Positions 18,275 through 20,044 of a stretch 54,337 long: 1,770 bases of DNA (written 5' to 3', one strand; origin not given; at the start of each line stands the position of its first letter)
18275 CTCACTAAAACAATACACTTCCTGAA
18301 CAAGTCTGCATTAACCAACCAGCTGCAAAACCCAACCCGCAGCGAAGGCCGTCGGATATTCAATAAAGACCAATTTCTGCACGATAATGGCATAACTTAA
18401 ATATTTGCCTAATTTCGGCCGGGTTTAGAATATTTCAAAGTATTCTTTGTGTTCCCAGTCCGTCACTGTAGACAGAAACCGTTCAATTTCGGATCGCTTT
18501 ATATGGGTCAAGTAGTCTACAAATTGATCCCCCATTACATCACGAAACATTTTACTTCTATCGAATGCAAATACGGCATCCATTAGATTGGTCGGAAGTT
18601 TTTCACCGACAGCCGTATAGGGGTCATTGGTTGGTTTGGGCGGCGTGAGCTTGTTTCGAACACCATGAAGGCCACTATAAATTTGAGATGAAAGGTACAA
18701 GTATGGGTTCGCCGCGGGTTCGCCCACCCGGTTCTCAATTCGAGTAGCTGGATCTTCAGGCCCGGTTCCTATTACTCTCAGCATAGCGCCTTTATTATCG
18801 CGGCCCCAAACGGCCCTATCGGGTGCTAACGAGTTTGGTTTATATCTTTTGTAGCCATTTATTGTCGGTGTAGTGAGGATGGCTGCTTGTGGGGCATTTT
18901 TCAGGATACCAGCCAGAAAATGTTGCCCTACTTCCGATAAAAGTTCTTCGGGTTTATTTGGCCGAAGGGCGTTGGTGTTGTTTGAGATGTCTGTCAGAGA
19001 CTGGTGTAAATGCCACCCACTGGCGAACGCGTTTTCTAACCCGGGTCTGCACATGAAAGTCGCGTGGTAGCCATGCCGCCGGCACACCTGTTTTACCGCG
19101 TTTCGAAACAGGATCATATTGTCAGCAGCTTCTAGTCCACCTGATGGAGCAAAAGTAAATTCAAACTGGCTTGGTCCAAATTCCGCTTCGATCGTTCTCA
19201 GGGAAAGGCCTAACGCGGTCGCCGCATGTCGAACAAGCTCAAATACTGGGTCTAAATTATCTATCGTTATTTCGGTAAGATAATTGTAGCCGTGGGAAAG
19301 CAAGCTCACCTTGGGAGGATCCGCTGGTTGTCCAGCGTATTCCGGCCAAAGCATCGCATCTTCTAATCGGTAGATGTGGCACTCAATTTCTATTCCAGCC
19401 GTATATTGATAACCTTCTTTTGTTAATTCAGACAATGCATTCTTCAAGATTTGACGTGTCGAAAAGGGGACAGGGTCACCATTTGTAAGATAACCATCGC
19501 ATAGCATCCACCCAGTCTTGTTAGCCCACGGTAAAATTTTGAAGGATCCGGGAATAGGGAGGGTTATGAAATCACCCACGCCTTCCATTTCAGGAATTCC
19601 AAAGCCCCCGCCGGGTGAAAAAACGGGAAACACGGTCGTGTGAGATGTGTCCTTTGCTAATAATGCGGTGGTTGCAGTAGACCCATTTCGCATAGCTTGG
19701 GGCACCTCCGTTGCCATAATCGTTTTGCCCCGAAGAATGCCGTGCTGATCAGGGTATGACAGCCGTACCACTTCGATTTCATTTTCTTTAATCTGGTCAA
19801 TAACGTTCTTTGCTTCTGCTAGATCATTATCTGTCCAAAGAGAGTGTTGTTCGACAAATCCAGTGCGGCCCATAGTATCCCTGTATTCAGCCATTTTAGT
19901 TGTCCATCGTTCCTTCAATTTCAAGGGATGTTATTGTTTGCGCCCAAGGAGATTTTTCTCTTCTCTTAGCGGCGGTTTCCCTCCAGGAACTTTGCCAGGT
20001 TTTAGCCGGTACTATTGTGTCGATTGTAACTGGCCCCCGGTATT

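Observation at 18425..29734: An 11-gene, 11.3-kb co-directional catabolic block combining enzyme types not known together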

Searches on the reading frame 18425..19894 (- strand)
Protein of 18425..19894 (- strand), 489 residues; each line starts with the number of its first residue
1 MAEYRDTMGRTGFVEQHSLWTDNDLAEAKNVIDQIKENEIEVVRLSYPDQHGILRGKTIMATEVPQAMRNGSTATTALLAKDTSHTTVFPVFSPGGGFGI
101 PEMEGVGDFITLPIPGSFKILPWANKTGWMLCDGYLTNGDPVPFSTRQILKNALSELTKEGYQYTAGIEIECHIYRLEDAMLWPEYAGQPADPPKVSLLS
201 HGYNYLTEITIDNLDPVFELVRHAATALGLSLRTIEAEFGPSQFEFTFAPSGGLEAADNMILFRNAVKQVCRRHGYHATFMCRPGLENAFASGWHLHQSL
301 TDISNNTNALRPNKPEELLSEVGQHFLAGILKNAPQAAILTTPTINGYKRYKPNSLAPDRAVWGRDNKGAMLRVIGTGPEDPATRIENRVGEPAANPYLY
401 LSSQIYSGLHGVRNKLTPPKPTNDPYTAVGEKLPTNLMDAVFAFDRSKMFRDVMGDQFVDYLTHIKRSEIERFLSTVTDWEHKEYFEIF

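Call 6: search_protein_families(library=pfam, proteins=[window:18425-19894:-])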
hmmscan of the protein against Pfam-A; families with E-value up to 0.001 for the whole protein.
window:18425-19894:- (489 aa): 1 family
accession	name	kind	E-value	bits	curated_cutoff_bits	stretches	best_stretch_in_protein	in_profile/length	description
PF00120.29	Gln-synt_C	-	8.9e-78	262.2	24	1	145-485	3-344/344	Glutamine synthetase, catalytic domain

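Call 17: search_solved_structures(query=window:18425-19894:-, max_evalue=1e-10)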
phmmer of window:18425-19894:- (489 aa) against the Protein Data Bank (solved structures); distinct sequences matched with E-value up to 1e-10: 38.
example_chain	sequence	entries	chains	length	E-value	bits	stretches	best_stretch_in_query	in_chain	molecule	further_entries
8wwu_A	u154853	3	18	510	4.9e-128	430.9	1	10-488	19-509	Glutamine synthetase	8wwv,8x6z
8tfb_A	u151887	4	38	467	2.5e-48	168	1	28-487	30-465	Glutamine synthetase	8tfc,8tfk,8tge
8s59_O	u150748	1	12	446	2.8e-48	167.9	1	29-487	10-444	Glutamine synthetase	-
8ufj_A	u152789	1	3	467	1.3e-47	165.6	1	28-487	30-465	Glutamine synthetase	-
5dm3_A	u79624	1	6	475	2.6e-47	164.7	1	33-487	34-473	L-glutamine synthetase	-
11zs_A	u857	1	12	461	2.1e-46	161.7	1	36-487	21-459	Glutamine synthetase, catalytic domain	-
8ool_A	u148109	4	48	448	5e-46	160.5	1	95-487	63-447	Glutamine synthetase from Methanothermococcus thermolithotrophicus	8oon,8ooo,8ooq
7tdp_A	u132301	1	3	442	1.2e-45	159.2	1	108-488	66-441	Glutamine synthetase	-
7tfa_B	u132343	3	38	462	1.3e-45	159.1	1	108-488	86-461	Glutamine synthetase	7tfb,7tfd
4s0r_A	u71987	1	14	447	2.9e-44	154.6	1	107-486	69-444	Glutamine synthetase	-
4lnf_A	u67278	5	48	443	2.9e-44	154.6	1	107-486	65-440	Glutamine synthetase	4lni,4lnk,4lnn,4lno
7tfc_A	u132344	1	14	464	3.2e-44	154.5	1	107-486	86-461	Glutamine synthetase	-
7ten_A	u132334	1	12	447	1.3e-42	149.2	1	107-489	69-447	Glutamine synthetase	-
7tf9_A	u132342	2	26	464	1.5e-42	149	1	107-489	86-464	Glutamine synthetase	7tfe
8oow_A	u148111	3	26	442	3.7e-42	147.7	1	107-487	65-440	Glutamine synthetase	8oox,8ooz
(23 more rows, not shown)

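Call 38: search_protein_families(library=ncbifam, proteins=[window:18425-19894:-], max_evalue=1e-10)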
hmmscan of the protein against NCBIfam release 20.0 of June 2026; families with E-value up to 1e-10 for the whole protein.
window:18425-19894:- (489 aa): 4 families
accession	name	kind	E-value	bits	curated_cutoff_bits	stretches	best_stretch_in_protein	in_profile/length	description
NF045547.1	GGputSyn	equivalog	4.1e-71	240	650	1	28-481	2-438/438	gamma-glutamylputrescine synthetase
TIGR03105.1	gln_synth_III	equivalog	1e-63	215.4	469.6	1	107-486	59-434/435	type III glutamate--ammonia ligase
TIGR00653.1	GlnA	equivalog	7.5e-62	209.5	429.15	1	30-486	2-461/462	type I glutamate--ammonia ligase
NF007006.0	PRK09469.1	equivalog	1.1e-26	93.5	845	1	256-486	232-467/469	glutamate--ammonia ligase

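Call 40: search_solved_structures(query=window:18425-19894:-, max_evalue=1e-100, show_alignments=1)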
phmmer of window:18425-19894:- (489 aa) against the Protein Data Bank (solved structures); distinct sequences matched with E-value up to 1e-100: 1.
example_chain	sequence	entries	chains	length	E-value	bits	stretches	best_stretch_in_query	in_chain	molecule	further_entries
8wwu_A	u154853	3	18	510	4.9e-128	430.9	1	10-488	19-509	Glutamine synthetase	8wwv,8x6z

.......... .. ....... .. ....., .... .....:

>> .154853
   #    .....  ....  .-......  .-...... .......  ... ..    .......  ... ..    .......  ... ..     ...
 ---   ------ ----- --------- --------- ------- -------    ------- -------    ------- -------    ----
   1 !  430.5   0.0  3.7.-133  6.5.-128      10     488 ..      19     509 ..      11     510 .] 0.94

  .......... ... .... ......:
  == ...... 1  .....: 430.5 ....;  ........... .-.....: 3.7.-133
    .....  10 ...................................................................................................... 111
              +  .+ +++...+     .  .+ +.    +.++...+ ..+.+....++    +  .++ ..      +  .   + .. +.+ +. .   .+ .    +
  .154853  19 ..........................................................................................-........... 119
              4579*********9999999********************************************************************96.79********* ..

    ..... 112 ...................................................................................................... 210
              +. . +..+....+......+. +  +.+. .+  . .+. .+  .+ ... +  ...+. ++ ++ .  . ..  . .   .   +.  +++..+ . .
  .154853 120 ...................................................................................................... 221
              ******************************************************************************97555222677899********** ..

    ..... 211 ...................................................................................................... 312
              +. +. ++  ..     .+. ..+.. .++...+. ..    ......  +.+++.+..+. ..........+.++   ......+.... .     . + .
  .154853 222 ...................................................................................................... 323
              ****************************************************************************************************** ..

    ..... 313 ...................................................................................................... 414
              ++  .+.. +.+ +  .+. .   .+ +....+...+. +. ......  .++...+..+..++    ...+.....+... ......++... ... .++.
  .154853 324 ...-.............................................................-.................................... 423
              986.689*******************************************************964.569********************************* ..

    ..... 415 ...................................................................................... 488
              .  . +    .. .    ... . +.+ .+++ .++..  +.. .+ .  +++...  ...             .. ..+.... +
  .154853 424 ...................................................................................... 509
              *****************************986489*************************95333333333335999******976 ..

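Call 41: find_homologous_proteins(query=window:18425-19894:-, max_evalue=1e-40)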
Query window:18425-19894:- (489 aa): 8000 proteins with E <= 1e-40 among 8000 candidates; the best 120 are listed.
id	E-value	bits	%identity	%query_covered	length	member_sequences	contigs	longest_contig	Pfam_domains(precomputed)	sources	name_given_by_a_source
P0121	0.0e+0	1136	99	100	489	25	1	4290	PF00120.30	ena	-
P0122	1.0e-256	870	76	99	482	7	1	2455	PF00120.30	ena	-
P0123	1.5e-255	866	74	100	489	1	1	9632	PF00120.30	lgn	-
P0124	2.9e-254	862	74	100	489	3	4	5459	PF00120.30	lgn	-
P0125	4.6e-253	858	73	100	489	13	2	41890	PF00120.30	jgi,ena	-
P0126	2.9e-252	856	74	99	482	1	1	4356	PF00120.30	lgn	-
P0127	4.0e-247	839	72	100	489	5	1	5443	PF00120.30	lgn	-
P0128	3.7e-246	835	72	100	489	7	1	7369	PF00120.30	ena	-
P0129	2.6e-245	833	73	99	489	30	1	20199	PF00120.30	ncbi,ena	-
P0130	1.3e-244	830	72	100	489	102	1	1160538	PF00120.30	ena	-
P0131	2.1e-244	830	72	100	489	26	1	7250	PF00120.30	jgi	jgi:glutamine synthetase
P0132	2.7e-244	829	72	100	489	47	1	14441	PF00120.30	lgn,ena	-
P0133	3.8e-244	829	72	100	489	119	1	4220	PF00120.30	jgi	-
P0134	6.0e-244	828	72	99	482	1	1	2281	PF00120.30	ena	-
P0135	7.7e-244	828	72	99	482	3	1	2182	PF00120.30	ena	-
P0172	8.2e-203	693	61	99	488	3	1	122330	PF00120.30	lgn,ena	-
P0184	3.2e-198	677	59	99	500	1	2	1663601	PF00120.30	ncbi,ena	-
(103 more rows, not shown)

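Call 42: find_encoding_contigs(protein=P0172, flank=8000, max_places=1)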
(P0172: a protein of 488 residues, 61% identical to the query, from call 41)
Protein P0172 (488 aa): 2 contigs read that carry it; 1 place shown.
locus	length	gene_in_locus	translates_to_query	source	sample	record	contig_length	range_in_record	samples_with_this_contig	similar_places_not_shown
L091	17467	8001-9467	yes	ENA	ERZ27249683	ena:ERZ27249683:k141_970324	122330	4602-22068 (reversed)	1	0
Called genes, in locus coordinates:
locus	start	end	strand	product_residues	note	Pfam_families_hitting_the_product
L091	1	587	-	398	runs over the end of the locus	PF13458:Peripla_BP_6, PF01094:ANF_receptor, PF13433:Peripla_BP_5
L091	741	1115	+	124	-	PF02627:CMD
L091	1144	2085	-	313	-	PF03547:Mem_trans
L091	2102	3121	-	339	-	PF04909:Amidohydro_2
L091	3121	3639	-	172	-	PF06052:3-HAO, PF07883:Cupin_2 (weak)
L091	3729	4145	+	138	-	PF01042:Ribonuc_L-PSP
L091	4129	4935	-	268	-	PF01497:Peripla_BP_2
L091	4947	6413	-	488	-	PF00171:Aldedh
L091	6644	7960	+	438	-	PF00355:Rieske, PF19301:LigXa_C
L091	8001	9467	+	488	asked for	PF00120:Gln-synt_C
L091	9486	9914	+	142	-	PF13279:4HBT_2, PF03061:4HBT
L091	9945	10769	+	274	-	PF02900:LigB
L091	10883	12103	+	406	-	PF13432:TPR_16 (weak), PF08238:Sel1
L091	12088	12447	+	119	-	-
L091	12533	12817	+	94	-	PF08681:TacA1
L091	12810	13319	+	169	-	PF00583:Acetyltransf_1, PF13673:Acetyltransf_10, PF13508:Acetyltransf_7, PF08445:FR47 (weak)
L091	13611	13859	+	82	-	PF01402:RHH_1, PF27535:RelB3_C (weak)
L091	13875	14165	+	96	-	PF05016:ParE_toxin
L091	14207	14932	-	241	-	-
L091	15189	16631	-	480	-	PF07969:Amidohydro_3 (weak), PF01979:Amidohydro_1, PF07969:Amidohydro_3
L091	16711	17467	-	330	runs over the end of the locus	PF09084:NMT1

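Call 43: find_encoding_contigs(protein=P0184, flank=8000, max_places=1)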
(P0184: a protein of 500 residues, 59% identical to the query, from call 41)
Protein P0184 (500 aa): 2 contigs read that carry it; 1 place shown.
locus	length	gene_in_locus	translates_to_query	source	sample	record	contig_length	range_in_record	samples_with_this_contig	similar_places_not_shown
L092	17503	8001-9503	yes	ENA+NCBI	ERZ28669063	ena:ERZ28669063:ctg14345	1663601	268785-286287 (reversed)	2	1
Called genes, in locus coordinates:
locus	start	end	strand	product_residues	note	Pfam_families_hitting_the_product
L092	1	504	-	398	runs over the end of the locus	PF02515:CoA_transf_3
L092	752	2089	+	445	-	PF00675:Peptidase_M16, PF05193:Peptidase_M16_C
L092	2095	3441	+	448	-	PF05193:Peptidase_M16_C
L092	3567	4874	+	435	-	PF00342:PGI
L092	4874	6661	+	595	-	PF02518:HATPase_c (weak), PF13589:HATPase_c_3, PF01119:DNA_mis_repair, PF08676:MutL_C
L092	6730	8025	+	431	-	PF00355:Rieske, PF19301:LigXa_C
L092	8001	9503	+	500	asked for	PF00120:Gln-synt_C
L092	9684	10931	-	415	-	PF00067:p450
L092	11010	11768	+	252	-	PF00106:adh_short, PF08659:KR, PF13561:adh_short_C2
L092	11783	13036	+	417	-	PF00108:Thiolase_N, PF00109:ketoacyl-synt (weak), PF22691:Thiolase_C_1, PF02803:Thiolase_C (weak)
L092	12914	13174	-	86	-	-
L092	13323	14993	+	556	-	PF09423:PhoD, PF19050:PhoD_2 (faint)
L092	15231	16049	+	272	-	PF00924:MS_channel_2nd, PF21082:MS_channel_3rd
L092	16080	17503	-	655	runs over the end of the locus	PF00289:Biotin_carb_N, PF02655:ATP-grasp_3 (weak), PF02786:CPSase_L_D2, PF02222:ATP-grasp (weak), PF07478:Dala_Dala_lig_C, PF02785:Biotin_carb_C, PF21139:BT_MCC_alpha (weak), PF00364:Biotin_lipoyl, +1 more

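Call 73: search_protein_families(library=ncbifam, proteins=[L091:2102-3121:-, L091:3121-3639:-, L091:3729-4145:+, L091:4947-6413:-, L091:9486-9914:+, L091:9945-10769:+, L091:741-1115:+, L091:6644-7960:+], max_evalue=1e-8)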
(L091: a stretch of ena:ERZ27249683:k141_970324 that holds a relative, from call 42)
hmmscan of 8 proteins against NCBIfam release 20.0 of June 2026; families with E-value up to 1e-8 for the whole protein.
L091:2102-3121:- (339 aa): 0 families

L091:3121-3639:- (172 aa): 2 families
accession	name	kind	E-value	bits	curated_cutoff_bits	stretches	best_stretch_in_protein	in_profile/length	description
NF009763.0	PRK13264.1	equivalog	1.8e-76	256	220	1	2-170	3-171/178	3-hydroxyanthranilate 3,4-dioxygenase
TIGR03037.1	anthran_nbaC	equivalog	3.9e-72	241.5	145.95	1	7-165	1-159/159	3-hydroxyanthranilate 3,4-dioxygenase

L091:3729-4145:+ (138 aa): 3 families
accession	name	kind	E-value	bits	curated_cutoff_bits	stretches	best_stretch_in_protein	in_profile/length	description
TIGR00004.1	TIGR00004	subfamily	2.7e-17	63.1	106.25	1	18-134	18-124/125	Rid family detoxifying hydrolase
NF008490.0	PRK11401.1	equivalog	8.4e-11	41.9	222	1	51-135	42-127/129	enamine/imine deaminase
TIGR03610.1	RutC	equivalog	3.8e-10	39.9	169.1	1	8-133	10-124/127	pyrimidine utilization protein C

L091:4947-6413:- (488 aa): 39 families (the best 25 are shown)
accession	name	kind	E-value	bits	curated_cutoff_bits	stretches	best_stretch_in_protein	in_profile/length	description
TIGR03216.1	OH_muco_semi_DH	equivalog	1.7e-263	874.5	693.25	1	6-488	1-481/481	2-hydroxymuconic semialdehyde dehydrogenase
TIGR02299.1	HpaE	equivalog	2.1e-149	498.3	638.35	1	6-487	1-477/488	5-carboxymethyl-2-hydroxymuconate semialdehyde dehydrogenase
TIGR01804.1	BADH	equivalog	2.7e-137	458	668.6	1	9-481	1-466/467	betaine-aldehyde dehydrogenase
NF009725.0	PRK13252.1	equivalog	6.6e-136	453.6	593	1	6-488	7-481/488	betaine-aldehyde dehydrogenase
NF045736.1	PaDhStyDRhodo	equivalog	2.7e-129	431.8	800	1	8-486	5-477/479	phenylacetaldehyde dehydrogenase StyD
NF010000.0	PRK13473.1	subfamily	3.2e-129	431.6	615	1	7-487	4-473/475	aminobutyraldehyde dehydrogenase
NF045735.1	PaDhStyDPseudo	equivalog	4.7e-124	414.7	850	1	8-486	5-481/483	phenylacetaldehyde dehydrogenase StyD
NF050026.1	AcaldDHExaC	equivalog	7e-112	374.6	900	1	7-486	17-493/503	acetaldehyde dehydrogenase ExaC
NF007352.0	PRK09847.1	equivalog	1.3e-110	370.2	850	1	7-487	21-492/495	aldehyde dehydrogenase PuuC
TIGR04284.1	aldehy_Rv0768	hypoth_equivalog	2.8e-103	346.5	775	1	8-485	3-477/480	aldehyde dehydrogenase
NF006916.0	PRK09407.1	equivalog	1.9e-102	343.5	521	1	20-486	33-492/526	succinic semialdehyde dehydrogenase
TIGR01780.1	SSADH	subfamily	5.9e-102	341.8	646.35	1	27-481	3-447/448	succinate-semialdehyde dehydrogenase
NF052305.1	DioxValDhHalo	equivalog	7.8e-101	338.3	750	1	6-484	5-479/483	2,5-dioxovalerate dehydrogenase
TIGR03374.1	ABALDH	equivalog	3.8e-100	336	909.3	1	24-487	19-472/472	aminobutyraldehyde dehydrogenase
NF042993.1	AlphKGSA_gudD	equivalog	6.3e-96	322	770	1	5-487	3-481/481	alpha-ketoglutaric semialdehyde dehydrogenase GucD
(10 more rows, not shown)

L091:9486-9914:+ (142 aa): 2 families
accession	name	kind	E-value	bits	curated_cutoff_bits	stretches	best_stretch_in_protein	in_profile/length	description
TIGR00051.1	TIGR00051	subfamily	2e-11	44.3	68.7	1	8-120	2-109/117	YbgC/FadM family acyl-CoA thioesterase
TIGR02799.1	thio_ybgC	equivalog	4.9e-09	36.5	141.35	1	7-136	4-123/126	tol-pal system-associated acyl-CoA thioesterase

L091:9945-10769:+ (274 aa): 1 family
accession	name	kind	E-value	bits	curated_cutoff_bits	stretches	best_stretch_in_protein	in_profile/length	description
TIGR02298.1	HpaD_Fe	equivalog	3.8e-29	102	315.95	1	28-272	32-283/284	3,4-dihydroxyphenylacetate 2,3-dioxygenase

L091:741-1115:+ (124 aa): 0 families

L091:6644-7960:+ (438 aa): 1 family
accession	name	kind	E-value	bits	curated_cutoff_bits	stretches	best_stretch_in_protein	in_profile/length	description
NF052579.1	BetMthstMoxSdmAMthl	equivalog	1.4e-16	60.5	600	1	26-140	17-129/351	4beta-methylsterol monooxygenase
